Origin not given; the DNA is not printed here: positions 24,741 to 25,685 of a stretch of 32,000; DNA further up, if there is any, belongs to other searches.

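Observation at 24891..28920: ORFan cluster around M54-like paralogue C, framed by two copies of an unrecognised 214-239 aa family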

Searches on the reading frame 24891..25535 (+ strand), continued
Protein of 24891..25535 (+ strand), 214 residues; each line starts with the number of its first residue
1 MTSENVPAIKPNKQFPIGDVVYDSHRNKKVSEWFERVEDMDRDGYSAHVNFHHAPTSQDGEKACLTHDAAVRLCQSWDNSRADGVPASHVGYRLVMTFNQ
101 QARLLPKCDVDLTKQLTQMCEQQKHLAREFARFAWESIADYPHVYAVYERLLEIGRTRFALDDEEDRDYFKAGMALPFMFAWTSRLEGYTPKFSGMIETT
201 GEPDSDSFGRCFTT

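Call 31: fold_search(model_id=the predicted structure, library=viral)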
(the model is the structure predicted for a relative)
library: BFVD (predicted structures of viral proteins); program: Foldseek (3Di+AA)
matches with E <= 10: 193; with E <= 0.001: 0
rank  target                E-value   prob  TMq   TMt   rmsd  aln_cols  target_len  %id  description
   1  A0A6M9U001            5.8e-01  0.12  0.18  0.20  15.2       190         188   11  Uncharacterized protein [Drosophila-associated filamentous virus]
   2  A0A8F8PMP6            6.7e-01  0.16  0.24  0.13  11.2       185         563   12  Uncharacterized protein [Clandestinovirus]
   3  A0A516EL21            7.3e-01  0.09  0.17  0.12  20.7       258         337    9  PolA [San Jacinto virus]
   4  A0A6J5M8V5            8.1e-01  0.08  0.15  0.05  20.2       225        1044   14  Uncharacterized protein [uncultured Caudovirales phage]
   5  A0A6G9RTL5            8.9e-01  0.10  0.17  0.08  11.9       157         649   20  RNA-dependent RNA polymerase [Plasmopara viticola lesion associated mitovirus 22]
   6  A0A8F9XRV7            1.4e+00  0.12  0.24  0.20  14.2       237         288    9  (no name in the UniProt tables at hand)
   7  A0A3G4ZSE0            1.4e+00  0.11  0.21  0.16  17.6       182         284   11  Uncharacterized protein [Edafosvirus sp.]
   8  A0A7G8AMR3            1.5e+00  0.09  0.20  0.18  12.9       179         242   11  (no name in the UniProt tables at hand)
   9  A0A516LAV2            1.6e+00  0.08  0.17  0.20  21.1       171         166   10  (no name in the UniProt tables at hand)
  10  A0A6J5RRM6            1.6e+00  0.12  0.21  0.27  16.9       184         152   13  Uncharacterized protein [uncultured Caudovirales phage]
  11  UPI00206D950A         1.8e+00  0.05  0.14  0.17  23.7       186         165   16  (no name look-up for this kind of identifier)
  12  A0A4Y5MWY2            1.8e+00  0.05  0.13  0.11  30.4       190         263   12  Nonstructural protein 3 [Umatilla virus]
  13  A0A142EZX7            1.9e+00  0.07  0.16  0.21  15.9       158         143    8  (no name in the UniProt tables at hand)
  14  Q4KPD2                2.0e+00  0.14  0.24  0.09   9.3       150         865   17  ORF 55 [Haloarcula hispanica SH1 virus]
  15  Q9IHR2                2.1e+00  0.06  0.16  0.17  17.4       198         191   11  BHRF1 [Panine gammaherpesvirus 1]
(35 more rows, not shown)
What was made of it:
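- On Any experimentally solved fold (PDB) or predicted viral fold (BFVD) for the paralogues: BFVD best E 0.58 with TM<=0.39 (call 31).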

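Call 32: search_protein_families(library=phrogs, proteins=[window:24891-25535:+], max_evalue=0.1)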
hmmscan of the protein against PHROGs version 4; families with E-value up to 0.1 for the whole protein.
window:24891-25535:+ (214 aa): 0 families

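Call 33: search_protein_families(library=padloc, proteins=[window:24891-25535:+], max_evalue=0.1)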
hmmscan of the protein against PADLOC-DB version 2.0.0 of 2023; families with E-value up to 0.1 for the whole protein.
window:24891-25535:+ (214 aa): 0 families

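Call 39: search_protein_families(library=pfam, alignment_id=A3, max_evalue=5)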
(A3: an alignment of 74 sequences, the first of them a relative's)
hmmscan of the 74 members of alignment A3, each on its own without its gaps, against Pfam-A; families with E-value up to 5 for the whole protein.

A. member 1, P0002 (214 aa): 0 families

B. families by the number of members that match (of 74 scanned): 31 families (the first 25 are shown)
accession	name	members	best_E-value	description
PF23420.1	DUF7108_C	1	0.003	DUF7108, C-terminal domain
PF16963.10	PelD_GGDEF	1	0.015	PelD GGDEF domain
PF04823.17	Herpes_UL49_2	1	0.019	Herpesvirus UL49 tegument protein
PF06279.16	DUF1033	1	0.03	Protein of unknown function (DUF1033)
PF14881.12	Tubulin_3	1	0.03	Tubulin domain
PF09949.15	APP1_cat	1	0.031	Phosphatidate phosphatase APP1, catalytic domain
PF17772.7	zf-MYST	1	0.033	MYST family zinc finger domain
PF05960.17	DUF885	1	0.045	Bacterial protein of unknown function (DUF885)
PF00731.26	AIRC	1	0.066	AIR carboxylase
PF25079.1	COB_C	1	0.076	COBRA family C-terminal domain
PF07588.17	DUF1554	1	0.079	Protein of unknown function (DUF1554)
PF07807.16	RED_C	1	0.087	RED-like protein C-terminal region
PF00607.25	Gag_p24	1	0.1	gag protein p24 N-terminal domain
PF05823.17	Gp-FAR-1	1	0.1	Nematode fatty acid retinoid binding protein (Gp-FAR-1)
PF02942.19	Flu_B_NS1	1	0.13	Influenza B non-structural protein (NS1)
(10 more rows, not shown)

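Call 40: find_encoding_contigs(protein=P0015, flank=8000, max_places=2)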
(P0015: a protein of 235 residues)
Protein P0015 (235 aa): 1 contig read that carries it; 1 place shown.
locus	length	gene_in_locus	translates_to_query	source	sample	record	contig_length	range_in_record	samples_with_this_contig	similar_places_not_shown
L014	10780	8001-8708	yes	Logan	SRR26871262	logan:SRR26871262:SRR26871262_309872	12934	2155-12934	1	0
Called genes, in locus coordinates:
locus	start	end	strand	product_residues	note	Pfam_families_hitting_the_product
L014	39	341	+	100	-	PF04248:NTP_transf_9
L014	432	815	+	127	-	-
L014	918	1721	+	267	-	PF01553:Acyltransferase (weak)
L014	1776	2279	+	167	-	PF06414:Zeta_toxin, PF08433:KTI12, PF13238:AAA_18, PF13671:AAA_33, PF13207:AAA_17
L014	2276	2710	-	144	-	PF13460:NAD_binding_10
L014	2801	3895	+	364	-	PF08818:DUF1801 (weak)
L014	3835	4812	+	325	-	PF03990:DUF348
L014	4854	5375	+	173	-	PF07963:N_methyl (weak)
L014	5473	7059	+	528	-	PF00005:ABC_tran, PF01926:MMR_HSR1 (faint), PF02463:SMC_N (faint), PF13555:AAA_29 (faint), PF00005:ABC_tran, PF13304:AAA_21 (weak)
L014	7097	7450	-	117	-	PF12844:HTH_19, PF13443:HTH_26 (weak), PF13560:HTH_31, PF01381:HTH_3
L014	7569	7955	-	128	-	PF00254:FKBP_C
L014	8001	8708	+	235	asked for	-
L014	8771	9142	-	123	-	-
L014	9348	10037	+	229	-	-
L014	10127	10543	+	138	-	-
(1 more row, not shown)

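Call 41: find_encoding_contigs(protein=P0060, flank=8000, max_places=2)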
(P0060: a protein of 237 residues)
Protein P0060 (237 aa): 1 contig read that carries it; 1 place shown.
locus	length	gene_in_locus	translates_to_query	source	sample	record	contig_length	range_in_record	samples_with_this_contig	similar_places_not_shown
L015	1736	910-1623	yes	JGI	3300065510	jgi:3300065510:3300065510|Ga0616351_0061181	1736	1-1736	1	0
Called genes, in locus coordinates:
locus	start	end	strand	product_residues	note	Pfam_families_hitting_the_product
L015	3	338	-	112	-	?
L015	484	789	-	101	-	-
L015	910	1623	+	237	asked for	-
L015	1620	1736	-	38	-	?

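Call 42: find_related_loci(query=A2, collection=metagenome_contigs, flank=6000)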
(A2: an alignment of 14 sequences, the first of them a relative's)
Query A2 (214 aa) in metagenome_contigs; peptide patterns used: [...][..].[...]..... (x = any residue, [..] = any of these).
29 stretches matched a pattern; 1 encode a relative of the query (tblastn E <= 1e-3); 1 distinct loci.
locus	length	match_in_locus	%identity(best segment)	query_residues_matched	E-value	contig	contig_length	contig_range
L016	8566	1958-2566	39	4-210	2e-41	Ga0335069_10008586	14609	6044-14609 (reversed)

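Call 43: find_homologous_proteins(query=A3, max_evalue=0.001)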
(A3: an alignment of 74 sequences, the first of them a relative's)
Query A3 (74 sequences) (214 aa, profile of the alignment): 6 proteins with E <= 0.001 among 3144 candidates.
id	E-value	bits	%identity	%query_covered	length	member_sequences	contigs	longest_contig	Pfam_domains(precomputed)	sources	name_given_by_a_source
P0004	5.0e-72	260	66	100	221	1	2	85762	-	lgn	-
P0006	8.5e-70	253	57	100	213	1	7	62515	-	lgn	-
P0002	1.7e-69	252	100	100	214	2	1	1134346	-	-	-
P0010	1.9e-59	219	51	86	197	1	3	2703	-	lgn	-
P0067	7.1e-42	161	38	14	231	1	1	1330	-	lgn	-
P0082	8.1e-39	151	20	46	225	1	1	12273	-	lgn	-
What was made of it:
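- Tried and rejected: It returned only 6 proteins and added nothing (call 43).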

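Call 44: find_encoding_contigs(protein=P0082, flank=8000, max_places=2)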
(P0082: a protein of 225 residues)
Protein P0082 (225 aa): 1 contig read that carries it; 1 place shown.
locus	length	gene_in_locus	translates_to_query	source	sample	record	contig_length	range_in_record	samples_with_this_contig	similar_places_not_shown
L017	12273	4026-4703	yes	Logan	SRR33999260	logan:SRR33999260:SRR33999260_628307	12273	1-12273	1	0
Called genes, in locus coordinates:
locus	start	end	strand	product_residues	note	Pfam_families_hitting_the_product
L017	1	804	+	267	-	?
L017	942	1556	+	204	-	PF02342:TerD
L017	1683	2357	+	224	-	-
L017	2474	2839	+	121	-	-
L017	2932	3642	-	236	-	PF07963:N_methyl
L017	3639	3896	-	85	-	-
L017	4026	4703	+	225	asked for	-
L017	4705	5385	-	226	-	PF02586:SRAP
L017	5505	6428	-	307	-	PF04228:Zn_peptidase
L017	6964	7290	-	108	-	-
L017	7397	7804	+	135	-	-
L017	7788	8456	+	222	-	-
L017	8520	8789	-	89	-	-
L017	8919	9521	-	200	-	PF01476:LysM, PF06737:Transglycosylas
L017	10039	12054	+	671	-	PF02018:CBM_4_9 (weak), PF17957:Big_7, PF01522:Polysacc_deac_1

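Call 45: find_encoding_contigs(protein=P0041, flank=8000, max_places=2)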
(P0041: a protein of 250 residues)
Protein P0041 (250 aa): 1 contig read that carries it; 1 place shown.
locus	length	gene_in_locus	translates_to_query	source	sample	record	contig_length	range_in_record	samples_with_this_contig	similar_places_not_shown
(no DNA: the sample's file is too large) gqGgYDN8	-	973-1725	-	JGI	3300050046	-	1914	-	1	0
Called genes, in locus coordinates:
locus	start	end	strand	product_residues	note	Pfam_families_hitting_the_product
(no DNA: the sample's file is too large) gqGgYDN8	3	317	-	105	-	?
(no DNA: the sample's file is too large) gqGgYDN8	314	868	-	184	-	PF02627:CMD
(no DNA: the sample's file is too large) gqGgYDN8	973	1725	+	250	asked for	-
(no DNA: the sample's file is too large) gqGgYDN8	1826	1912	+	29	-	?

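Call 51: find_related_loci(query=A2, collection=viral_contigs, flank=5000)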
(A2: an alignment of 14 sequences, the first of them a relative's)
Query A2 (214 aa) in viral_contigs; peptide patterns used: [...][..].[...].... (x = any residue, [..] = any of these).
21 stretches matched a pattern, but none encodes a relative of the query by tblastn (E <= 1e-3).

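Call 53: search_protein_families(library=pfam, proteins=[L012:3103-3693:+, L001:8774-9364:+, L004:4569-5243:-, L001:2548-3045:+, L006:10770-11111:+, L010:2937-3491:+], max_evalue=1)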
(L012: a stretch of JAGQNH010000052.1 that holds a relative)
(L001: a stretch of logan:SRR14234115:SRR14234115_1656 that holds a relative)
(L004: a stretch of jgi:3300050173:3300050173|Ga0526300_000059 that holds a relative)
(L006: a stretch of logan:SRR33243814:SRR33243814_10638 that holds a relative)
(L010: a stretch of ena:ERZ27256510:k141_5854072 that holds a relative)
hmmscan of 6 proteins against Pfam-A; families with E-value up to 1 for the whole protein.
L012:3103-3693:+ (196 aa): 2 families
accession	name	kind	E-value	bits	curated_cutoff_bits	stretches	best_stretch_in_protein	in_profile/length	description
PF12388.14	Peptidase_M57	-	0.00032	20.9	21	1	110-150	115-160/212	Dual-action HEIGH metallo-peptidase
PF05572.19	Peptidase_M43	-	0.068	13.5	23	1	116-146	62-94/152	Pregnancy-associated plasma protein-A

L001:8774-9364:+ (196 aa): 2 families
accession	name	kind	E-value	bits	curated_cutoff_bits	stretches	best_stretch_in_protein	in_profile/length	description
PF13582.12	Reprolysin_3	-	0.13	13.2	22.4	1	96-135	75-119/123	Metallo-peptidase family M12B Reprolysin-like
PF07998.17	Peptidase_M54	-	0.18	12.2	24.4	1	126-174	149-191/194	Peptidase family M54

L004:4569-5243:- (224 aa): 0 families

L001:2548-3045:+ (165 aa): 0 families

L006:10770-11111:+ (113 aa): 2 families
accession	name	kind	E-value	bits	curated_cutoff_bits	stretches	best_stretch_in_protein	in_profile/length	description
PF12414.13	Fox-1_C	-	0.064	14.1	25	1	69-106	34-71/94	Calcitonin gene-related peptide regulator C terminal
PF18381.7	YcaO_C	-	0.21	11.9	26.1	1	54-95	4-42/172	YcaO cyclodehydratase C-terminal domain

L010:2937-3491:+ (184 aa): 0 families

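Call 67: list_cluster_members(proteins=[P0082, P0069, P0074, P0065, P0054, P0060, P0062, P0071, P0066, P0064])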
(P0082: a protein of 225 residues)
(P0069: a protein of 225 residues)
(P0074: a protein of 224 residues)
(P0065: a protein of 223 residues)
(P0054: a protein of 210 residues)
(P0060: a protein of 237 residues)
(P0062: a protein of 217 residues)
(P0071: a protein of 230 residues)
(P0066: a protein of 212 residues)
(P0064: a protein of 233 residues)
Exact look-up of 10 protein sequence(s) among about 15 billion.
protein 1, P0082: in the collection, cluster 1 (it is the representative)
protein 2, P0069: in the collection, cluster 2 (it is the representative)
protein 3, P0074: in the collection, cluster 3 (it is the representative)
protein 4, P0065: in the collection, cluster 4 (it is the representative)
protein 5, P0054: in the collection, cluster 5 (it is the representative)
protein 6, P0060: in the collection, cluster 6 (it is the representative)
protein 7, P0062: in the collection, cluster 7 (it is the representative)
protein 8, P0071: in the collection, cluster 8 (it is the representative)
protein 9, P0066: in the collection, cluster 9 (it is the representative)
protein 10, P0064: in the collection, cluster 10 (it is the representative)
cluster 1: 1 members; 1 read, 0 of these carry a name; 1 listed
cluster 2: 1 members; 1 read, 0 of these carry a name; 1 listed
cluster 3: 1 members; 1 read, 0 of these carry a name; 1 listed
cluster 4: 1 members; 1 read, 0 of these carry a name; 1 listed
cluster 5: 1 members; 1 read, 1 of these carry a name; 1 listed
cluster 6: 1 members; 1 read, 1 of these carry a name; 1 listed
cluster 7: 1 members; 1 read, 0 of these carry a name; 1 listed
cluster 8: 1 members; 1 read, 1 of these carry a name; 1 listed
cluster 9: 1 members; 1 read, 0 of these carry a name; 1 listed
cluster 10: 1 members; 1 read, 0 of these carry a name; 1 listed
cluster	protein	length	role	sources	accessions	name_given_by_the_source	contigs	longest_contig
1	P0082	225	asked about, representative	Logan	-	-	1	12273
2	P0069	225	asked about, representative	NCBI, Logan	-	-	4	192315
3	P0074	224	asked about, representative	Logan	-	-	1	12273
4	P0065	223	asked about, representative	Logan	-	-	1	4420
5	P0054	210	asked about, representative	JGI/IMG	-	hypothetical protein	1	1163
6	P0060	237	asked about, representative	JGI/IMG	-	hypothetical protein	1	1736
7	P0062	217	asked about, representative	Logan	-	-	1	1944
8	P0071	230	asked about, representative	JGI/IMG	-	hypothetical protein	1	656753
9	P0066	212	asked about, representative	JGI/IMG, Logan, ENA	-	-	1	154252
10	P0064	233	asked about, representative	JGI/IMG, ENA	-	-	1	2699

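Call 69: find_encoding_contigs(protein=P0071, flank=9000, max_places=1)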
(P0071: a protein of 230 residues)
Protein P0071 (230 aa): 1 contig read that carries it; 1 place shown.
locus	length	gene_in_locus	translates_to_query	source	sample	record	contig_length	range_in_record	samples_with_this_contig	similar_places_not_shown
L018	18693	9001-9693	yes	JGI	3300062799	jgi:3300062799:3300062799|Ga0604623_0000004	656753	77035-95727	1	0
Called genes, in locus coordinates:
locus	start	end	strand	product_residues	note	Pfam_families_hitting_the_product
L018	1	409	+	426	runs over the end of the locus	PF18144:SMODS, PF18134:AGS_C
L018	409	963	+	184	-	PF18186:SLATT_4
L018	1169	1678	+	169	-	PF00293:NUDIX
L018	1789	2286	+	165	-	-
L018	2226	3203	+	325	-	PF00389:2-Hacid_dh, PF02826:2-Hacid_dh_C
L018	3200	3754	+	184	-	PF00561:Abhydrolase_1 (faint), PF06821:Ser_hydrolase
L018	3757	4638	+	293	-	PF00248:Aldo_ket_red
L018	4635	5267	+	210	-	PF06299:DUF1045, PF02834:LigT_PEase (weak)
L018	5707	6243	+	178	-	-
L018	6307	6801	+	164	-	PF00383:dCMP_cyt_deam_1, PF14437:MafB19-deam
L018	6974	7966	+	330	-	PF00251:Glyco_hydro_32N (faint)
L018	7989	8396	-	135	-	-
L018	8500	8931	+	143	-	-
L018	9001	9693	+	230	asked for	-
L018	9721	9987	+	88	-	-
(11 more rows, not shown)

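Call 70: find_encoding_contigs(protein=P0069, flank=9000, max_places=1)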
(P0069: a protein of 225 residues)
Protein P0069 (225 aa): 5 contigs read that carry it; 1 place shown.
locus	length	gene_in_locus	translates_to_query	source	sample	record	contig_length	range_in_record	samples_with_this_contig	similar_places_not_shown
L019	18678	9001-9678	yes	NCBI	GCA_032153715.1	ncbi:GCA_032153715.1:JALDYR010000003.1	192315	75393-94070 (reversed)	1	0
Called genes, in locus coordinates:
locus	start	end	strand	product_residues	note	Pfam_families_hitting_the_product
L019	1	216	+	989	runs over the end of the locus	PF04313:HSDR_N, PF00270:DEAD, PF04851:ResIII, PF18766:SWI2_SNF2, PF22679:T1R_D3-like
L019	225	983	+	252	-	PF22945:LEM-3_GIY-YIG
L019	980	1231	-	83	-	-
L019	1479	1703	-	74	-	PF00404:Dockerin_1 (weak), PF13202:EF-hand_5 (faint)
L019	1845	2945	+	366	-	-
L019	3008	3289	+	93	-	-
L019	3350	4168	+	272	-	-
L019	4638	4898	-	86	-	-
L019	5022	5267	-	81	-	-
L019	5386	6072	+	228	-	-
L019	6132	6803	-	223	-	-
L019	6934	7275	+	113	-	PF00520:Ion_trans (weak), PF07885:Ion_trans_2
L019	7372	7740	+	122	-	-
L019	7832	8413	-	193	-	PF07963:N_methyl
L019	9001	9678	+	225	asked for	-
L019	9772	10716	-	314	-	PF04228:Zn_peptidase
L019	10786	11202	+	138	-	-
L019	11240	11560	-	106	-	-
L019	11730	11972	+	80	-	-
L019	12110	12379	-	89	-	-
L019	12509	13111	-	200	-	PF01476:LysM, PF06737:Transglycosylas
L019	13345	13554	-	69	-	-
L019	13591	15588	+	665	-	PF02018:CBM_4_9 (weak), PF17957:Big_7, PF01522:Polysacc_deac_1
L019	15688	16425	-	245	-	-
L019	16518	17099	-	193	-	-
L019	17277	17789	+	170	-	PF10881:DUF2726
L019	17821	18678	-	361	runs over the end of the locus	PF23023:Anti-Pycsar_Apyc1 (faint), PF00753:Lactamase_B (weak), PF13483:Lactamase_B_3, PF12706:Lactamase_B_2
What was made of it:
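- In a distant clade (L017, L019) a family member lies beside a Zn peptidase of an unrelated family, PF04228 (calls 44, 70).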
